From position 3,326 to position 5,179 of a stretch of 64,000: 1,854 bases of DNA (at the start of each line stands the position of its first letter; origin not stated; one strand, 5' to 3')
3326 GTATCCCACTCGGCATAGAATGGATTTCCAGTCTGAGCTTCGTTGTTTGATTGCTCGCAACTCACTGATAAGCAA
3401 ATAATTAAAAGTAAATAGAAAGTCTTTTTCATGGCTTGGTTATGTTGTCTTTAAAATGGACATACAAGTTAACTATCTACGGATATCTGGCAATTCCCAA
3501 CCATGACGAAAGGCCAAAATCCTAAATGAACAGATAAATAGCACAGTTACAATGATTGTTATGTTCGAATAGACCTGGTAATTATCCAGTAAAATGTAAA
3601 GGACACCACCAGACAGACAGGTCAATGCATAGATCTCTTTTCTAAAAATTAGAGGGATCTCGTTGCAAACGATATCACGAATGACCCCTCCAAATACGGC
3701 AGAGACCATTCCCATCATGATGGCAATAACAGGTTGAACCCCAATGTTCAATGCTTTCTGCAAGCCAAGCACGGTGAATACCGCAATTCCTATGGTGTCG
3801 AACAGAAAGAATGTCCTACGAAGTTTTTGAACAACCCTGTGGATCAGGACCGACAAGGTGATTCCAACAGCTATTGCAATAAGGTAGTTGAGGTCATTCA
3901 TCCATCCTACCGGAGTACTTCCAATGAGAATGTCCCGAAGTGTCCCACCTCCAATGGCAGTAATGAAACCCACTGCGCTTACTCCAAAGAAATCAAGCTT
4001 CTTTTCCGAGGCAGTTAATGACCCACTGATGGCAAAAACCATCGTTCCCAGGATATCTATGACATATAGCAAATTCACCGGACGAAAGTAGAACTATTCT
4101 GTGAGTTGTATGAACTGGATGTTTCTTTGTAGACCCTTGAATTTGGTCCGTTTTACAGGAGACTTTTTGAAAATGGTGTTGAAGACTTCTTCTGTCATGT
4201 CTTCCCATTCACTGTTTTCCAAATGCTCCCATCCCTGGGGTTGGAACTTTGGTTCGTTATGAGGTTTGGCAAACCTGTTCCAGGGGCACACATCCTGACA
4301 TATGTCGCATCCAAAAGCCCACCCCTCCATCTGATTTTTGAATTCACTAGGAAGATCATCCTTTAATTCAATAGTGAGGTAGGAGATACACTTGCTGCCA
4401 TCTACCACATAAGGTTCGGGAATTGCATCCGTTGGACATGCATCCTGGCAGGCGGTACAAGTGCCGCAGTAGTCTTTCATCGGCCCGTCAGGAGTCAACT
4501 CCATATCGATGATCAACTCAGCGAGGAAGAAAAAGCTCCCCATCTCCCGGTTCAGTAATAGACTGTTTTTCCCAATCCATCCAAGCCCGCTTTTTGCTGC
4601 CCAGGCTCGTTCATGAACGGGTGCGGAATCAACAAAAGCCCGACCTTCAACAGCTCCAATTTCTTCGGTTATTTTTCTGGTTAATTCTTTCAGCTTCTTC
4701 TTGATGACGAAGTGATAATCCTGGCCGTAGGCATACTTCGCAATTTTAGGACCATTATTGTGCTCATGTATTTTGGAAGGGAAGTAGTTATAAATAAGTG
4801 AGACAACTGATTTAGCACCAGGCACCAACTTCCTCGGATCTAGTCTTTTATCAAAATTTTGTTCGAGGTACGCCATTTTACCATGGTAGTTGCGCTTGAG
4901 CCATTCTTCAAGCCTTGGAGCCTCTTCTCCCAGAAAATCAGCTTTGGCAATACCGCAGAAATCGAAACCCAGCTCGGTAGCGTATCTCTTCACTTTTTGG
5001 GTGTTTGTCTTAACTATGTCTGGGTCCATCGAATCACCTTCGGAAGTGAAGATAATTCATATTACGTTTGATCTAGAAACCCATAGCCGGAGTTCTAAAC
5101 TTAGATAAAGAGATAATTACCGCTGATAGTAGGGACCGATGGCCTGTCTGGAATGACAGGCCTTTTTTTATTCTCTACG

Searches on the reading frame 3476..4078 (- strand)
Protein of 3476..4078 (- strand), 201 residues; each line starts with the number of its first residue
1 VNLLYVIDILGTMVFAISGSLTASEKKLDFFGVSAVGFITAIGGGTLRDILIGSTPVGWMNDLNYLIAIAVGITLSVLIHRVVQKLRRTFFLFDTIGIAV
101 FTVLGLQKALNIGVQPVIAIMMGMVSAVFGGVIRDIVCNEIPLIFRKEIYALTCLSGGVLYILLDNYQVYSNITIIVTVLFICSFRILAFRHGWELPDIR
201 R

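Call 81: search_protein_families(library=pfam, proteins=[window:3476-4078:-])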
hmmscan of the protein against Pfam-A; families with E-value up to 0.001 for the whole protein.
window:3476-4078:- (201 aa): 1 family
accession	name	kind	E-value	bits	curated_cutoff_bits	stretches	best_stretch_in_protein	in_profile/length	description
PF03458.18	Gly_transporter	-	1.4e-49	166.3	23.5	2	92-165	2-77/78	Glycine transporter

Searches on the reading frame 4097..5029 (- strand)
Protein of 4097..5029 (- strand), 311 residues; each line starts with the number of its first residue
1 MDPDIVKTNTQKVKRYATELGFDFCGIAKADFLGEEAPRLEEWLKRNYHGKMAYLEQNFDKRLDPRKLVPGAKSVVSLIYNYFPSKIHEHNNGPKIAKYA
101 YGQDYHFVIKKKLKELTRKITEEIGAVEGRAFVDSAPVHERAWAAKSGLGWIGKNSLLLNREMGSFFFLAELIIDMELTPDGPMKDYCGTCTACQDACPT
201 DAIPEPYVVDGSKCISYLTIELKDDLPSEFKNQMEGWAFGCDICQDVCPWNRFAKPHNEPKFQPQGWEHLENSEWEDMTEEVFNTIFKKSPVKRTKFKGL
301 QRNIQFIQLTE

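Call 9: find_related_loci(query=window:4097-5029:-, collection=genome_contigs, flank=3000)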
Query window:4097-5029:- (311 aa) in genome_contigs; peptide patterns used: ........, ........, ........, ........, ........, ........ (x = any residue, [..] = any of these).
599 stretches matched a pattern (row limit reached: there are more); 578 encode a relative of the query (tblastn E <= 1e-3); the best 80 are kept; 80 distinct loci.
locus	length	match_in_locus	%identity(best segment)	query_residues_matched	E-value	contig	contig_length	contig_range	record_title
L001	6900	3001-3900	79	9-308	1e-170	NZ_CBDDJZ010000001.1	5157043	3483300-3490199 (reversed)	MAG: Marinoscillum sp. isolate f5e48981-4bc1-4efa-9df2-876707600a5c contig_1, whole genome shotgun sequence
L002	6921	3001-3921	78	1-308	9e-170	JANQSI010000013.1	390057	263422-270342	MAG: Cyclobacteriaceae bacterium isolate IP29b_bin.92 k99_1839189, whole genome shotgun sequence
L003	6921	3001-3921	76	5-311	1e-168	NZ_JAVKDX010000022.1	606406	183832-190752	MAG: Ekhidna sp. isolate E2-BRE-04 k141_5890, whole genome shotgun sequence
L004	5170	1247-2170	76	1-308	2e-169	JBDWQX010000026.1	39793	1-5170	MAG: Cyclobacteriaceae bacterium isolate LC.02.F.A2_479_102 LC_02_F_A2_479_102_000000000026, whole genome shotgun sequen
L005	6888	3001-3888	80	13-308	6e-168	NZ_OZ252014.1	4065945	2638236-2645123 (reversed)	MAG: Ekhidna sp. isolate e29e0121-e1b8-4a42-b41d-e37288f8bc50 chromosome 1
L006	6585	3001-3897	78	13-311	1e-167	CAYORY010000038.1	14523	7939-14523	MAG TPA_asm: uncultured Roseivirgaceae bacterium isolate ERP117304_co1_221 genome assembly, contig: NODE_4066_length_145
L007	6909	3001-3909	78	6-308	7e-167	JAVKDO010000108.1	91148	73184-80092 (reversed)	MAG: Cyclobacteriaceae bacterium isolate F3-SA18-15 k141_8460, whole genome shotgun sequence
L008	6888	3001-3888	78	13-308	4e-167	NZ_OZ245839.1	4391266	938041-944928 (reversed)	MAG: Ekhidna sp. isolate e9068e2d-2860-4aa3-9f79-688275cc601e chromosome 1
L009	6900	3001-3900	77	9-308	8e-166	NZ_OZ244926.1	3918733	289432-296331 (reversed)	MAG: Ekhidna sp. isolate e707b15b-2d61-49d4-a8d2-cbb35840773c chromosome 1, complete sequence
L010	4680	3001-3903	77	8-308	3e-167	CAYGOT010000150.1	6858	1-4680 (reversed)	MAG TPA_asm: uncultured Roseivirgaceae bacterium isolate ERP117304_co1_187 genome assembly, contig: NODE_9498_length_685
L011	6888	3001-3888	77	13-308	4e-165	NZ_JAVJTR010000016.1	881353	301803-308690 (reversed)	MAG: Ekhidna sp. isolate B1-GNL1-04 k141_51274, whole genome shotgun sequence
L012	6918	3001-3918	76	1-307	2e-165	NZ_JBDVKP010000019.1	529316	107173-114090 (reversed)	MAG: Ekhidna sp. isolate LC.10.F.D3_173_25 LC_10_F_D3_173_25_000000000019, whole genome shotgun sequence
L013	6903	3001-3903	77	8-308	6e-165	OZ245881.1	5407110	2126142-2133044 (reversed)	MAG: Cyclobacteriaceae bacterium isolate 39eaea8b-e375-4e8a-a63b-0812bad0b9fd genome assembly, chromosome: 1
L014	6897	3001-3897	78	9-308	8e-165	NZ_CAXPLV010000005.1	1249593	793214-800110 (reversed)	MAG: Ekhidna sp. isolate 02um_A1Z0718_1.18 k127_447506, whole genome shotgun sequence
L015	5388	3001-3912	76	6-309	5e-165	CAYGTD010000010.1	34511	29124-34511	MAG TPA_asm: uncultured Roseivirgaceae bacterium isolate ERP117304_co2_58 genome assembly, contig: NODE_1068_length_3451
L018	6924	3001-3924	74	2-309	9e-164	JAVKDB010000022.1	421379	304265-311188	MAG: Cyclobacteriaceae bacterium isolate F3-SA18-02 k141_80628, whole genome shotgun sequence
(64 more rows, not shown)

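Call 30: find_homologous_proteins(query=window:4097-5029:-, max_evalue=1e-100)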
Query window:4097-5029:- (311 aa): 7984 proteins with E <= 1e-100 among 8000 candidates; the best 120 are listed.
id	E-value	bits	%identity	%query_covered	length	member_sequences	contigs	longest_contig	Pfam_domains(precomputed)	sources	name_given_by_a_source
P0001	4.5e-218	741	100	100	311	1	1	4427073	PF13484.12,PF08331.16,PF13187.12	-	-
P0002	1.5e-169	581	79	96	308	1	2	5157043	PF13484.12,PF08331.16,PF13187.12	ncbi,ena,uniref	ncbi:tRNA epoxyqueuosine(34) reductase QueG [Marinoscillum sp.]|uniref:tRNA epoxyqueuosine(34) reduc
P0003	2.7e-169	581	79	96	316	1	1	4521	PF13484.12,PF12838.13,PF08331.16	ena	-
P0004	6.3e-169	579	77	99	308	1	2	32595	PF13484.12,PF08331.16,PF13187.12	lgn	-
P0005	8.9e-169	579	79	95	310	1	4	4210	PF13484.12,PF08331.16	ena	-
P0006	2.3e-168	578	77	98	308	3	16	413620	PF13484.12,PF08331.16,PF13187.12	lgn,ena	-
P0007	2.4e-168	578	78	99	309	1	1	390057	PF13484.12,PF08331.16,PF13187.12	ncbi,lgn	-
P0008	2.6e-168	577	76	98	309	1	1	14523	PF13484.12,PF08331.16,PF13237.12,PF13187.12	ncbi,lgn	-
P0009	6.5e-168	576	78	99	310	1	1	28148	PF13484.12,PF08331.16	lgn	-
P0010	6.6e-168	576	78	96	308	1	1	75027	PF13484.12,PF08331.16,PF13187.12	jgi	jgi:epoxyqueuosine reductase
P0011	1.5e-167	575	76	99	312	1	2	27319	PF13484.12,PF08331.16,PF13187.12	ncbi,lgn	ncbi:MAG: tRNA epoxyqueuosine(34) reductase QueG [Ekhidna sp.]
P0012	1.7e-167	575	76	98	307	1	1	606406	PF13484.12,PF08331.16,PF13187.12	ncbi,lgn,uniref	ncbi:MAG: tRNA epoxyqueuosine(34) reductase QueG [Ekhidna sp.]|uniref:tRNA epoxyqueuosine(34) reduct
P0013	1.9e-167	575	79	96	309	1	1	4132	PF13484.12,PF08331.16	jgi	-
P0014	1.9e-167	575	76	99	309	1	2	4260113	PF13484.12,PF08331.16,PF13187.12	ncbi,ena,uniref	ncbi:tRNA epoxyqueuosine(34) reductase QueG [Ekhidna sp.]|uniref:tRNA epoxyqueuosine(34) reductase Q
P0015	2.4e-167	574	76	98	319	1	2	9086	PF13484.12,PF08331.16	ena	-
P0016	3.5e-167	574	78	99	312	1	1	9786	PF13484.12,PF12838.13,PF08331.16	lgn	-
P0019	9.9e-167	572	75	100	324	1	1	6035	PF13484.12,PF08331.16,PF13237.12,PF13187.12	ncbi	-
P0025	3.8e-166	570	75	99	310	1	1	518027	PF13484.12,PF08331.16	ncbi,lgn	-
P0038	5.0e-165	567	77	96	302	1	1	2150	PF13484.12,PF08331.16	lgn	-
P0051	2.1e-164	565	76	99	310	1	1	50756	PF13484.12,PF08331.16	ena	-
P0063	5.5e-164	563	75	99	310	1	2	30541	PF13484.12,PF08331.16,PF13187.12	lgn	-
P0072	1.2e-163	562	79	93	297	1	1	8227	PF13484.12,PF08331.16,PF13237.12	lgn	-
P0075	2.0e-163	561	75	97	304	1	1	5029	PF13484.12,PF08331.16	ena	-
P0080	2.9e-163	561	74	99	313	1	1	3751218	PF13484.12,PF08331.16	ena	-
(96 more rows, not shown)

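Call 32: find_encoding_contigs(protein=P0019, flank=2500, max_places=2)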
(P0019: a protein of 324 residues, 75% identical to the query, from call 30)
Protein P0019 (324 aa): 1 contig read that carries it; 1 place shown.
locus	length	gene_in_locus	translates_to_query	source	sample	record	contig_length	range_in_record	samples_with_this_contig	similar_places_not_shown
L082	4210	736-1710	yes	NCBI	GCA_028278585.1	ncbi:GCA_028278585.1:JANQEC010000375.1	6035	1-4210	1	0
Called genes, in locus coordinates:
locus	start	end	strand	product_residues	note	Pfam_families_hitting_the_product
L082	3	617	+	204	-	?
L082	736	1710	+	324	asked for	PF08331:QueG_DUF1730, PF13187:Fer4_9 (faint), PF13237:Fer4_10 (faint), PF13484:Fer4_16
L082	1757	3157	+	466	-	PF05139:Erythro_esteras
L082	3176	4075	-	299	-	PF04397:LytTR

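Call 33: find_encoding_contigs(protein=P0063, flank=2500, max_places=2)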
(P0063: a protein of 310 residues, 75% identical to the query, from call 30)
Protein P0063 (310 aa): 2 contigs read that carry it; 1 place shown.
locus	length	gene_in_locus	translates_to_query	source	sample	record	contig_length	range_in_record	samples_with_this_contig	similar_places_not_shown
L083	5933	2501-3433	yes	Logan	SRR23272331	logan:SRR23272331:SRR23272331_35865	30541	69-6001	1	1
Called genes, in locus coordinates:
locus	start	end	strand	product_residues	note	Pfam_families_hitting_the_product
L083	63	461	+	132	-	-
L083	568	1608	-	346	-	PF02805:Ada_Zn_binding, PF12833:HTH_18, PF02870:Methyltransf_1N, PF01035:DNA_binding_1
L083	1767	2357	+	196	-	PF00080:Sod_Cu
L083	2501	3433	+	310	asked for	PF08331:QueG_DUF1730, PF13187:Fer4_9 (faint), PF13484:Fer4_16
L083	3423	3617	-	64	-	-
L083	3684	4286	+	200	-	PF03458:Gly_transporter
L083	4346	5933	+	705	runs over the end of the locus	PF01432:Peptidase_M3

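Call 34: find_encoding_contigs(protein=P0051, flank=2500, max_places=2)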
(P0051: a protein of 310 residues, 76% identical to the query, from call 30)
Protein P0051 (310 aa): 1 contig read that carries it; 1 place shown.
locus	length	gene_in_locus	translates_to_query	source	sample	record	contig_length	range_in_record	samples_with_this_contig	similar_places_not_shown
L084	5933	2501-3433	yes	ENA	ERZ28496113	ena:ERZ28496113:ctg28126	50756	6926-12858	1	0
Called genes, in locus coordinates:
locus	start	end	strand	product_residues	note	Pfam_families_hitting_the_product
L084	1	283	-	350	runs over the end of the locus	-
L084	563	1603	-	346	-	PF02805:Ada_Zn_binding, PF12833:HTH_18, PF02870:Methyltransf_1N (weak), PF01035:DNA_binding_1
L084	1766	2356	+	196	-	PF00080:Sod_Cu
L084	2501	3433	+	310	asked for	PF08331:QueG_DUF1730, PF13484:Fer4_16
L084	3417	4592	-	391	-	PF13173:AAA_14, PF13635:DUF4143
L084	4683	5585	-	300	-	PF04397:LytTR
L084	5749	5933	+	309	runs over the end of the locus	PF01963:TraB_PrgY_gumN (faint), PF18950:DUF5694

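Call 35: find_encoding_contigs(protein=P0025, flank=2500, max_places=2)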
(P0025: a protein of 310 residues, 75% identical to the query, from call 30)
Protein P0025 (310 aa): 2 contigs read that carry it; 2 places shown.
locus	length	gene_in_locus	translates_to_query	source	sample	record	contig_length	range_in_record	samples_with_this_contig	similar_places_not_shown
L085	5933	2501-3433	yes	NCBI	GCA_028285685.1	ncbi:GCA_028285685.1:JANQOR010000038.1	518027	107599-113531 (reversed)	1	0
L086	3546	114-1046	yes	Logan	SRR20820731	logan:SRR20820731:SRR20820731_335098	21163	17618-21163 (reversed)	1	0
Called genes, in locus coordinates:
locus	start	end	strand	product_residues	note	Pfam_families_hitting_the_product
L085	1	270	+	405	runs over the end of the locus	PF00278:Orn_DAP_Arg_deC, PF02784:Orn_Arg_deC_N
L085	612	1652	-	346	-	PF02805:Ada_Zn_binding, PF12833:HTH_18, PF02870:Methyltransf_1N, PF01035:DNA_binding_1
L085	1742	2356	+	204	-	PF00080:Sod_Cu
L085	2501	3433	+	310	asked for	PF08331:QueG_DUF1730, PF13484:Fer4_16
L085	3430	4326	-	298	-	PF04397:LytTR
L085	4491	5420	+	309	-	PF01963:TraB_PrgY_gumN (faint), PF18950:DUF5694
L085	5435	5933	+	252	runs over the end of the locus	PF02517:Rce1-like (weak)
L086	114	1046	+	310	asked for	PF08331:QueG_DUF1730, PF13484:Fer4_16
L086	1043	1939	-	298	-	PF04397:LytTR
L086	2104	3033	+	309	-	PF01963:TraB_PrgY_gumN (faint), PF18950:DUF5694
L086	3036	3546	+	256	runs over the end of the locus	-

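Call 36: find_encoding_contigs(protein=P0016, flank=2500, max_places=2)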
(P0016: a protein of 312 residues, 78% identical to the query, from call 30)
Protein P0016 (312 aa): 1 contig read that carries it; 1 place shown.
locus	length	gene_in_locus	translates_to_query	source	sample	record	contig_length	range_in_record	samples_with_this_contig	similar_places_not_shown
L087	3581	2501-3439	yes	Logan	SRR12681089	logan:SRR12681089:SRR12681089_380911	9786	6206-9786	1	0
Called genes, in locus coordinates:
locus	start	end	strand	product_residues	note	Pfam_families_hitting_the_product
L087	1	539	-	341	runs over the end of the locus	PF02424:ApbE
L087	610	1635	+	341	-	PF06068:TIP49 (faint), PF05496:RuvB_N, PF00004:AAA, PF07728:AAA_5 (faint), PF17864:AAA_lid_4, PF05491:WHD_RuvB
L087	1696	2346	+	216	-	PF00080:Sod_Cu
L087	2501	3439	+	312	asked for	PF08331:QueG_DUF1730, PF12838:Fer4_7 (faint), PF13484:Fer4_16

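Call 37: find_encoding_contigs(protein=P0080, flank=2500, max_places=2)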
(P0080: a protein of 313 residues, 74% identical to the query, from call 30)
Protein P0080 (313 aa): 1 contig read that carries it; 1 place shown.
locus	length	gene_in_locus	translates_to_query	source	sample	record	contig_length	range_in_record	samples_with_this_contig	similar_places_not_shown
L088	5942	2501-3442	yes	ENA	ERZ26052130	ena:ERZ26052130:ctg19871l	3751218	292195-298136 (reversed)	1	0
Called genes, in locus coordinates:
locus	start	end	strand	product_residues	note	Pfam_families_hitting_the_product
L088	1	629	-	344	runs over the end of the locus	PF02424:ApbE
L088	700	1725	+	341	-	PF05496:RuvB_N, PF00004:AAA, PF07728:AAA_5 (faint), PF17864:AAA_lid_4, PF05491:WHD_RuvB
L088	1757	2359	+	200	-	PF00080:Sod_Cu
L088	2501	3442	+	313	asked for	PF08331:QueG_DUF1730, PF13484:Fer4_16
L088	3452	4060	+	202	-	PF03458:Gly_transporter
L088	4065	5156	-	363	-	PF22020:RlmL_1st, PF02926:THUMP, PF01170:UPF0020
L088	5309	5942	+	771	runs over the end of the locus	PF07695:7TMR-DISM_7TM, PF00512:HisKA, PF02518:HATPase_c, PF00072:Response_reg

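Call 50: find_encoding_contigs(protein=P0072, flank=2500, max_places=2)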
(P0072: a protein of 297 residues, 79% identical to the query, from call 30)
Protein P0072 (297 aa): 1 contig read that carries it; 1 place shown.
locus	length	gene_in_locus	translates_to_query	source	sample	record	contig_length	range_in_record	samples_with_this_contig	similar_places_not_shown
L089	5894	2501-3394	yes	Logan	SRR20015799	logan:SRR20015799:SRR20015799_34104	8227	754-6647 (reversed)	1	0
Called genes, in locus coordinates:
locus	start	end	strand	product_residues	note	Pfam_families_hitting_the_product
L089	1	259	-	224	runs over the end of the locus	-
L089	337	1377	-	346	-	PF02424:ApbE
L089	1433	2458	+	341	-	PF05496:RuvB_N, PF00004:AAA, PF07728:AAA_5 (faint), PF17864:AAA_lid_4, PF05491:WHD_RuvB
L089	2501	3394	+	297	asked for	PF08331:QueG_DUF1730, PF13237:Fer4_10 (faint), PF13484:Fer4_16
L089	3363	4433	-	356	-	PF12833:HTH_18, PF00165:HTH_AraC (weak)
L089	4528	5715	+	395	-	-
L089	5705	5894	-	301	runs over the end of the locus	PF04397:LytTR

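Call 51: find_encoding_contigs(protein=P0038, flank=2500, max_places=2)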
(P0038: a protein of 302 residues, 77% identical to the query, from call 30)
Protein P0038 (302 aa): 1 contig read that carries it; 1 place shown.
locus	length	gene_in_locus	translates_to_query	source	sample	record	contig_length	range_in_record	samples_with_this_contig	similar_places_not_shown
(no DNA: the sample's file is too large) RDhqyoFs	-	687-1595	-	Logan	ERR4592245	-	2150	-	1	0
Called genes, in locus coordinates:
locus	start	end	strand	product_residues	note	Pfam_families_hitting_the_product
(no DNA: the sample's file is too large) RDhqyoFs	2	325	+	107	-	?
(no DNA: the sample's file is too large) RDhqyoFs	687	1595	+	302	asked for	PF08331:QueG_DUF1730, PF13484:Fer4_16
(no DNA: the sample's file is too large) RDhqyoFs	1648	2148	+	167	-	?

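Call 81: search_protein_families(library=pfam, proteins=[window:4097-5029:-])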
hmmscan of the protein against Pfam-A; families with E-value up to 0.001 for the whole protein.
window:4097-5029:- (311 aa): 7 families
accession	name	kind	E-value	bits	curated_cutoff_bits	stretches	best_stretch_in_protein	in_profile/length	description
PF08331.15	QueG_DUF1730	-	7.8e-24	83.8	25.1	1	62-135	1-77/77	Epoxyqueuosine reductase QueG, DUF1730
PF13484.11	Fer4_16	-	9.1e-23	81.3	30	1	188-251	2-66/66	4Fe-4S double cluster binding domain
PF13187.11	Fer4_9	-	1.8e-05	25.1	27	0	187-203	36-52/52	4Fe-4S dicluster domain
PF13237.11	Fer4_10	-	9.3e-05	22.7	25.5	0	185-201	6-24/53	4Fe-4S dicluster domain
PF00037.32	Fer4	-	0.0001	22.4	21.1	0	185-203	5-23/24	4Fe-4S binding domain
PF14697.11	Fer4_21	-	0.0002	21.8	35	0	185-203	38-57/59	4Fe-4S dicluster domain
PF13183.11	Fer4_8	-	0.00031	21.7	27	0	186-200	52-66/68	4Fe-4S dicluster domain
